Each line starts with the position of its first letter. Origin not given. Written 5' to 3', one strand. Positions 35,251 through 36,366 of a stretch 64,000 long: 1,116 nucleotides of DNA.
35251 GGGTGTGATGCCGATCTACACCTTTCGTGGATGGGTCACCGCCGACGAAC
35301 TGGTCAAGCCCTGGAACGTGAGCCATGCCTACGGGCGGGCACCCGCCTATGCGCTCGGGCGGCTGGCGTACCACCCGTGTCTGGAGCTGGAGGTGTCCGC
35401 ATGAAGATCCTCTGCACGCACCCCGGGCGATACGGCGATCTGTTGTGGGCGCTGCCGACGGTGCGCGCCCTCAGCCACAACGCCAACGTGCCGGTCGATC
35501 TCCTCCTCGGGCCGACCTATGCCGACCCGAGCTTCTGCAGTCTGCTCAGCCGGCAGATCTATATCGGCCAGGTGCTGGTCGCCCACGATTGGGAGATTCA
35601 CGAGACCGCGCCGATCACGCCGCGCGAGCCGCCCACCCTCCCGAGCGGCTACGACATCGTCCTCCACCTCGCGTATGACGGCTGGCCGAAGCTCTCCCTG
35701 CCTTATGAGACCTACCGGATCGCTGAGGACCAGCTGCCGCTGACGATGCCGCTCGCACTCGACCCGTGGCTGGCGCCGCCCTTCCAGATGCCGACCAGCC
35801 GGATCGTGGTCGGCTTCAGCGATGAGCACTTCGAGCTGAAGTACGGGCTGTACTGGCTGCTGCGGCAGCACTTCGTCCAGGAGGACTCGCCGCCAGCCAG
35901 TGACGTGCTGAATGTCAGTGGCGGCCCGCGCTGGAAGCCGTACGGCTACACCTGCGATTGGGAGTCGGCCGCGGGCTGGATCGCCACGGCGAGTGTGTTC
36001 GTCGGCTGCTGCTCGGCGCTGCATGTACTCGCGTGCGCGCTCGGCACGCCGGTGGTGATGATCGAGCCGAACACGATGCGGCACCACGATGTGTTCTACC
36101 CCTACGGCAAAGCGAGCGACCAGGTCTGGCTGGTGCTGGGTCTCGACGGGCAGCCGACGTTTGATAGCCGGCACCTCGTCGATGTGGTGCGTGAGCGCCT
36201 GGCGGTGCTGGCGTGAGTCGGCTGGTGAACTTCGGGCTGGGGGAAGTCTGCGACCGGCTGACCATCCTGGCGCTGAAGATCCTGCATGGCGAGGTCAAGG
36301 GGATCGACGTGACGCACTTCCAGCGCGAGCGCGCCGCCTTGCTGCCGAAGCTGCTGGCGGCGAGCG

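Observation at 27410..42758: Phage-borne glycan assembly/tailoring island wrapped around the helicase and the int-attP locus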

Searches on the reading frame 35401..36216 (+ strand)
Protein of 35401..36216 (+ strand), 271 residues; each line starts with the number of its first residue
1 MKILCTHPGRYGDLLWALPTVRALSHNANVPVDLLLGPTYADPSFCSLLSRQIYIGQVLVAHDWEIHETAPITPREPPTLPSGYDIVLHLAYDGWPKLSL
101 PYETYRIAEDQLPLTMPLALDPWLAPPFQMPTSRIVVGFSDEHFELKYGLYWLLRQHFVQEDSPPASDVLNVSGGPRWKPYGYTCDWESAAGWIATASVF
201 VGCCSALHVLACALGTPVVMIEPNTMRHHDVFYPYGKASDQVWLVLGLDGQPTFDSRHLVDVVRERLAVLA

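Call 7: search_protein_families(library=pfam, proteins=[window:35401-36216:+], max_evalue=0.01)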
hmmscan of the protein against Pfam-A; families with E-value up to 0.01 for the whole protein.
window:35401-36216:+ (271 aa): 0 families

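Call 11: search_protein_families(library=phrogs, proteins=[window:35401-36216:+], max_evalue=0.01)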
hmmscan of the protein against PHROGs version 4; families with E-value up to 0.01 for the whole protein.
window:35401-36216:+ (271 aa): 0 families

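Call 23: search_solved_structures(query=A1, max_evalue=1)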
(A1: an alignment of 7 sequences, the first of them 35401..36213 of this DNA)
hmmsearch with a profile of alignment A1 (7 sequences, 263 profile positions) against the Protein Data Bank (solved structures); distinct sequences matched with E-value up to 1: 3.
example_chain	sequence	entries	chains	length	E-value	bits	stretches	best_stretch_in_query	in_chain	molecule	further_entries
4rb4_K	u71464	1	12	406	0.6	12.9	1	133-219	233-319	Glycosyltransferase tibC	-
5ax7_A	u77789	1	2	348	0.71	12.6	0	180-223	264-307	Pyruvyl transferase 1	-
4rap_A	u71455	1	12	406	0.77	12.5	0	136-219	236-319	Glycosyltransferase TibC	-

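Call 26: find_homologous_proteins(query=A1, max_evalue=0.001)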
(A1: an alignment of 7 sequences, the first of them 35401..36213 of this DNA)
Query A1 (7 sequences) (271 aa, profile of the alignment): 479 proteins with E <= 0.001 among 8000 candidates; the best 120 are listed.
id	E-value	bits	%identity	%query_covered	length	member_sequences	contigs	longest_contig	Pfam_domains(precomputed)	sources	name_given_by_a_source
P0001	3.8e-123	428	51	98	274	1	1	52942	-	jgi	jgi:hypothetical protein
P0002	2.1e-119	416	100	100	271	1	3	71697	-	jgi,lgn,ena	-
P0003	3.1e-119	415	57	99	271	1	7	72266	-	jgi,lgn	jgi:hypothetical protein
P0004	4.8e-118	412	48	99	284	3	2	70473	-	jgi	-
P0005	2.4e-109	383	42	99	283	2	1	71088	-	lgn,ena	-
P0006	6.5e-109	382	44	97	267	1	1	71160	-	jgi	jgi:hypothetical protein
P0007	3.8e-108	379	51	99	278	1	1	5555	-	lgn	-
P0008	2.7e-107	376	49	98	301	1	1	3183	-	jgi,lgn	jgi:hypothetical protein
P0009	4.1e-107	376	65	97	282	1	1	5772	-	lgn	-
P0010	7.0e-107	375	60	99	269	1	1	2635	-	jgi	jgi:hypothetical protein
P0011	8.1e-107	375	51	99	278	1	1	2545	-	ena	-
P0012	3.5e-106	373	50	99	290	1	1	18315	-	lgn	-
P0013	2.7e-105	370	69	99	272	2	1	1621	-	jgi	jgi:hypothetical protein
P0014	8.6e-105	368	63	99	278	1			-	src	-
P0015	2.5e-104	367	58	100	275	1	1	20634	-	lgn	-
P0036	2.5e-100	353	47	96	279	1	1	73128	-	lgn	-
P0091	3.7e-94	333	42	99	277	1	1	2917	-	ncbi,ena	-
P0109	4.2e-93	330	39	98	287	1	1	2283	-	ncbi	-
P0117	1.8e-92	328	46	99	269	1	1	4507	-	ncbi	-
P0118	1.9e-92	328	50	99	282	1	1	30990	-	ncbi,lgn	-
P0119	2.3e-92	327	43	98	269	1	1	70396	-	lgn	-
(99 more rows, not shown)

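Call 28: find_encoding_contigs(protein=P0002, flank=10000, max_places=4)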
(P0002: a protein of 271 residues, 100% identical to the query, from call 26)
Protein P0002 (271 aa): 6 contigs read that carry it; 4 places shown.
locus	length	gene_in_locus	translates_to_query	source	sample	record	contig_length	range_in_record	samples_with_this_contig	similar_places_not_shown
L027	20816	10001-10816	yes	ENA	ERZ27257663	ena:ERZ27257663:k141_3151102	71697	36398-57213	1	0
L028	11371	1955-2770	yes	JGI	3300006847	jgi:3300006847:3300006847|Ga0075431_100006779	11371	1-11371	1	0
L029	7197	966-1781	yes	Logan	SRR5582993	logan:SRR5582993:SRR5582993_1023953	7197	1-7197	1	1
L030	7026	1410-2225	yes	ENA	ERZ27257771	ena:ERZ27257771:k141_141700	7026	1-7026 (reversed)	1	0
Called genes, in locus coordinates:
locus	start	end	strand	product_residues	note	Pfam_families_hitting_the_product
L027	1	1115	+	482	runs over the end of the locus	-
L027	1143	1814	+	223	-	-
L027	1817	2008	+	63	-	-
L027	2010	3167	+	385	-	PF00534:Glycos_transf_1, PF13692:Glyco_trans_1_4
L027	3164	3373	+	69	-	-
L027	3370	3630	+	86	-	-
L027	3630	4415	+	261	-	-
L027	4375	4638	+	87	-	PF00313:CSD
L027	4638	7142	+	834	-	PF05970:PIF1 (weak), PF13604:AAA_30 (weak), PF14528:LAGLIDADG_3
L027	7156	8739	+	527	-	-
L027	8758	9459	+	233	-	-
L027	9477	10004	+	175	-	-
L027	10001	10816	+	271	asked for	-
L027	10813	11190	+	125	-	PF14063:DUF4254 (faint)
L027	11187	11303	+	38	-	-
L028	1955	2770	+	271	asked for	-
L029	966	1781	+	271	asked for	-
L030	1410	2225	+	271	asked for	-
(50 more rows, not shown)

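Call 46: predict_structure(alignment_id=A4)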
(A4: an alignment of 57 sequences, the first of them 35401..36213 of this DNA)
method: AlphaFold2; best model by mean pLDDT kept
length: 271 residues; sequences in the alignment: 57
mean_pLDDT: 95.7   pTM: 0.93
mean pLDDT of the five models: 95.7, 95.2, 95.1, 95.0, 95.0
residues with pLDDT >= 90: 256; 70-90: 10; 50-70: 5; < 50: 0
segments of 3 or more residues with pLDDT < 50: none
pLDDT, mean of each block of 10 residues (from residue 1): 97 98 98 98 98 98 95 96 98 96 98 98 97 96 96 93 74 95 94 98 95 98 93 97 97 97 96 90
secondary structure, 60 per line:
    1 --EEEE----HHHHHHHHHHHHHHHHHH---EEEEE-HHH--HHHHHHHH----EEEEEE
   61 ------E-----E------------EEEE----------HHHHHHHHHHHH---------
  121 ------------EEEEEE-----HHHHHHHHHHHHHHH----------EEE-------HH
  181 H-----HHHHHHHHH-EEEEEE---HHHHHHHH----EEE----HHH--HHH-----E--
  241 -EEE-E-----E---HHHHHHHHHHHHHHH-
elements in order: E3-6 H11-28 E32-36 H43-50 E55-60 E86-89 H100-111 E133-138 H144-158 E169-171 H187-195 E197-202 H206-213 E218-220 E242-244 H256-270

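Call 49: fold_search(model_id=the predicted structure, library=pdb)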
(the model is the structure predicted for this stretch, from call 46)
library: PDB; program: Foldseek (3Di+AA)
matches with E <= 10: 1550; with E <= 0.001: 48
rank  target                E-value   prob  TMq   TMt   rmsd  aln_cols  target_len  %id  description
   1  4rap_J                7.6e-08  1.00  0.44  0.33  11.1       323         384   15  Crystal structure of bacterial iron-containing dodecameric glycosyltransferase TibC from enterotoxigenic E.coli H10407 (released 2014-10-29)
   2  2h1h_B                1.2e-07  1.00  0.61  0.54   6.1       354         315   14  E. coli heptosyltransferase WaaC with ADP-2-deoxy-2-fluoro heptose (released 2007-05-22)
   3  4rap_H                1.7e-07  1.00  0.46  0.35  10.6       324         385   16  Crystal structure of bacterial iron-containing dodecameric glycosyltransferase TibC from enterotoxigenic E.coli H10407 (released 2014-10-29)
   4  4rap_B                1.7e-07  1.00  0.45  0.34  10.8       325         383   16  Crystal structure of bacterial iron-containing dodecameric glycosyltransferase TibC from enterotoxigenic E.coli H10407 (released 2014-10-29)
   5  4rb4_A                1.8e-07  1.00  0.50  0.38  10.1       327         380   15  Crystal structure of dodecameric iron-containing heptosyltransferase TibC in complex with ADP-D-beta-D-heptose at 3.9  (released 2014-11-05)
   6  4rap_D                2.2e-07  1.00  0.45  0.34  11.0       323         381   15  Crystal structure of bacterial iron-containing dodecameric glycosyltransferase TibC from enterotoxigenic E.coli H10407 (released 2014-10-29)
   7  4rb4_C                2.6e-07  1.00  0.49  0.37   9.9       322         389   15  Crystal structure of dodecameric iron-containing heptosyltransferase TibC in complex with ADP-D-beta-D-heptose at 3.9  (released 2014-11-05)
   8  4rb4_D                2.8e-07  1.00  0.47  0.36  10.1       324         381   15  Crystal structure of dodecameric iron-containing heptosyltransferase TibC in complex with ADP-D-beta-D-heptose at 3.9  (released 2014-11-05)
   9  4rb4_B                3.1e-07  1.00  0.50  0.38  10.1       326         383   15  Crystal structure of dodecameric iron-containing heptosyltransferase TibC in complex with ADP-D-beta-D-heptose at 3.9  (released 2014-11-05)
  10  4rap_F                3.1e-07  1.00  0.45  0.34  10.5       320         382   15  Crystal structure of bacterial iron-containing dodecameric glycosyltransferase TibC from enterotoxigenic E.coli H10407 (released 2014-10-29)
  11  2h1h_A                4.0e-07  1.00  0.57  0.50   6.7       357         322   15  E. coli heptosyltransferase WaaC with ADP-2-deoxy-2-fluoro heptose (released 2007-05-22)
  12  4rb4_F                4.5e-07  1.00  0.49  0.37  10.6       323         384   14  Crystal structure of dodecameric iron-containing heptosyltransferase TibC in complex with ADP-D-beta-D-heptose at 3.9  (released 2014-11-05)
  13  4rb4_L                4.5e-07  1.00  0.48  0.37  10.3       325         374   13  Crystal structure of dodecameric iron-containing heptosyltransferase TibC in complex with ADP-D-beta-D-heptose at 3.9  (released 2014-11-05)
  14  2gt1_A                4.8e-07  1.00  0.59  0.51   7.3       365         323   14  E. coli heptosyltransferase WaaC. (released 2007-05-01)
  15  4rap_G                4.8e-07  1.00  0.46  0.34  11.1       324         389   16  Crystal structure of bacterial iron-containing dodecameric glycosyltransferase TibC from enterotoxigenic E.coli H10407 (released 2014-10-29)
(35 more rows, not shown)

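Call 57: search_protein_families(library=ncbifam, proteins=[window:35401-36216:+], max_evalue=0.1)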
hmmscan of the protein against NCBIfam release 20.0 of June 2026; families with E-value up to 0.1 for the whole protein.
window:35401-36216:+ (271 aa): 3 families
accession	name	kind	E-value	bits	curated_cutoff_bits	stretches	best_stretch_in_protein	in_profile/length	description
TIGR04414.1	hepto_Aah_TibC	equivalog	0.00016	20.8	200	1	187-235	271-319/374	autotransporter strand-loop-strand O-heptosyltransferase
NF007742.0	PRK10422.1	equivalog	0.044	12.6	467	0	191-243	257-307/352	lipopolysaccharide core heptosyltransferase RfaQ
TIGR04372.1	glycosyl_04372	domain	0.069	12.6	45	1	194-226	83-115/207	TIGR04372 family glycosyltransferase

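Call 70: find_encoding_contigs(protein=P0005, flank=10000, max_places=1)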
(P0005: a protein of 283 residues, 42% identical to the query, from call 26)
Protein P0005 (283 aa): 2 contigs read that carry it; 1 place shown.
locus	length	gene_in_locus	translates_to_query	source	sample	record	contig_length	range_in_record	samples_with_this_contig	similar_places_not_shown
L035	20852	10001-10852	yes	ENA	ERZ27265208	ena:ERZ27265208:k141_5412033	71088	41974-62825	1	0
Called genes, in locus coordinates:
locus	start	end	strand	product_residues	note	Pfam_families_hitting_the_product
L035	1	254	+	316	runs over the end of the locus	-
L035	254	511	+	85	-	-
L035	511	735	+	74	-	-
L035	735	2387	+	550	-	-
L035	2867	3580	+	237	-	-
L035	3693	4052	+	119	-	-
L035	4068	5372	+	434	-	PF13692:Glyco_trans_1_4, PF00534:Glycos_transf_1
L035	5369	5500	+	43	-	-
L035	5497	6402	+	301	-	-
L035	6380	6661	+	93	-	-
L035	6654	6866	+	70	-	-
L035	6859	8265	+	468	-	PF02689:Herpes_Helicase (faint), PF05970:PIF1, PF13245:AAA_19, PF13604:AAA_30, PF01443:Viral_helicase1 (faint), PF07728:AAA_5 (weak), PF13401:AAA_22 (weak), PF13604:AAA_30 (weak)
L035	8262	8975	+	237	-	-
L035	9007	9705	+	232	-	PF05050:Methyltransf_21, PF13649:Methyltransf_25 (weak)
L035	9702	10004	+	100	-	-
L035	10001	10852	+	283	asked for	-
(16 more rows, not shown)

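Call 71: find_encoding_contigs(protein=P0036, flank=10000, max_places=1)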
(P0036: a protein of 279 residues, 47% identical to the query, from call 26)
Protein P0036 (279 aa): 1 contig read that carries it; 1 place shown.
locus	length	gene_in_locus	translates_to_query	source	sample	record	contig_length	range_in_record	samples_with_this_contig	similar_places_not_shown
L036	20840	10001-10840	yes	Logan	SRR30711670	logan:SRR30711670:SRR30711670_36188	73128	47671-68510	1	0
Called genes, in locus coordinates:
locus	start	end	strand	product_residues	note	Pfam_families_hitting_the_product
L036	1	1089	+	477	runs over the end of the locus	-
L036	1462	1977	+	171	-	-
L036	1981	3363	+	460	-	-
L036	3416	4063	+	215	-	-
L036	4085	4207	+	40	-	-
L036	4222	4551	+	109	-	-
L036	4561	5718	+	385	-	PF13692:Glyco_trans_1_4, PF00534:Glycos_transf_1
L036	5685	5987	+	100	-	-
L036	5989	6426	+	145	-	-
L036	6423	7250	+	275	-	PF13712:Glyco_tranf_2_5 (weak)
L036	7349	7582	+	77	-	PF00313:CSD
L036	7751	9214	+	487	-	PF00580:UvrD-helicase, PF13086:AAA_11, PF13245:AAA_19, PF13604:AAA_30 (faint), PF01443:Viral_helicase1 (faint), PF13401:AAA_22 (faint), PF13361:UvrD_C, PF13538:UvrD_C_2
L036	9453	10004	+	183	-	-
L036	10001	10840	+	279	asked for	-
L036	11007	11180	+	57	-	-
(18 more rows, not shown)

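Call 72: find_encoding_contigs(protein=P0119, flank=10000, max_places=1)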
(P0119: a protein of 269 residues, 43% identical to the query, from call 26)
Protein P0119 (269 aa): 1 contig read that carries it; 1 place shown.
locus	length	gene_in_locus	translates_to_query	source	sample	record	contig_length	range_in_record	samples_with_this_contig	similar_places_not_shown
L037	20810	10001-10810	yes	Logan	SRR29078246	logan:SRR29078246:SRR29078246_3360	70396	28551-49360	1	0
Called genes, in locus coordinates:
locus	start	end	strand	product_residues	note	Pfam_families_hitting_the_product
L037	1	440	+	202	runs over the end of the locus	-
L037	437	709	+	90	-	-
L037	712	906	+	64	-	-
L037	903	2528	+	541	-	-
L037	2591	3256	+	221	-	-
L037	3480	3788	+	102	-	-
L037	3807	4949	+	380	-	PF00534:Glycos_transf_1, PF13692:Glyco_trans_1_4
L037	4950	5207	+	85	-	-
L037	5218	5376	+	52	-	-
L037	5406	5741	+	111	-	-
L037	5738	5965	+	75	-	-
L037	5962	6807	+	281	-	-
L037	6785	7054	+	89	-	-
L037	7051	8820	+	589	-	PF02689:Herpes_Helicase (faint), PF05970:PIF1, PF13245:AAA_19 (weak), PF13604:AAA_30, PF01443:Viral_helicase1 (faint), PF13538:UvrD_C_2 (faint)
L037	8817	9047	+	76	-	-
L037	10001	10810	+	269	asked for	-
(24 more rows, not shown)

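Call 80: search_dna_similar(query=window:35401-36216:+, collection=phages, mode=protein, max_evalue=0.01, max_rows=20)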
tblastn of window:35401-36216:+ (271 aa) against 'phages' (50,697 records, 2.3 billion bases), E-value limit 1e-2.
No match.
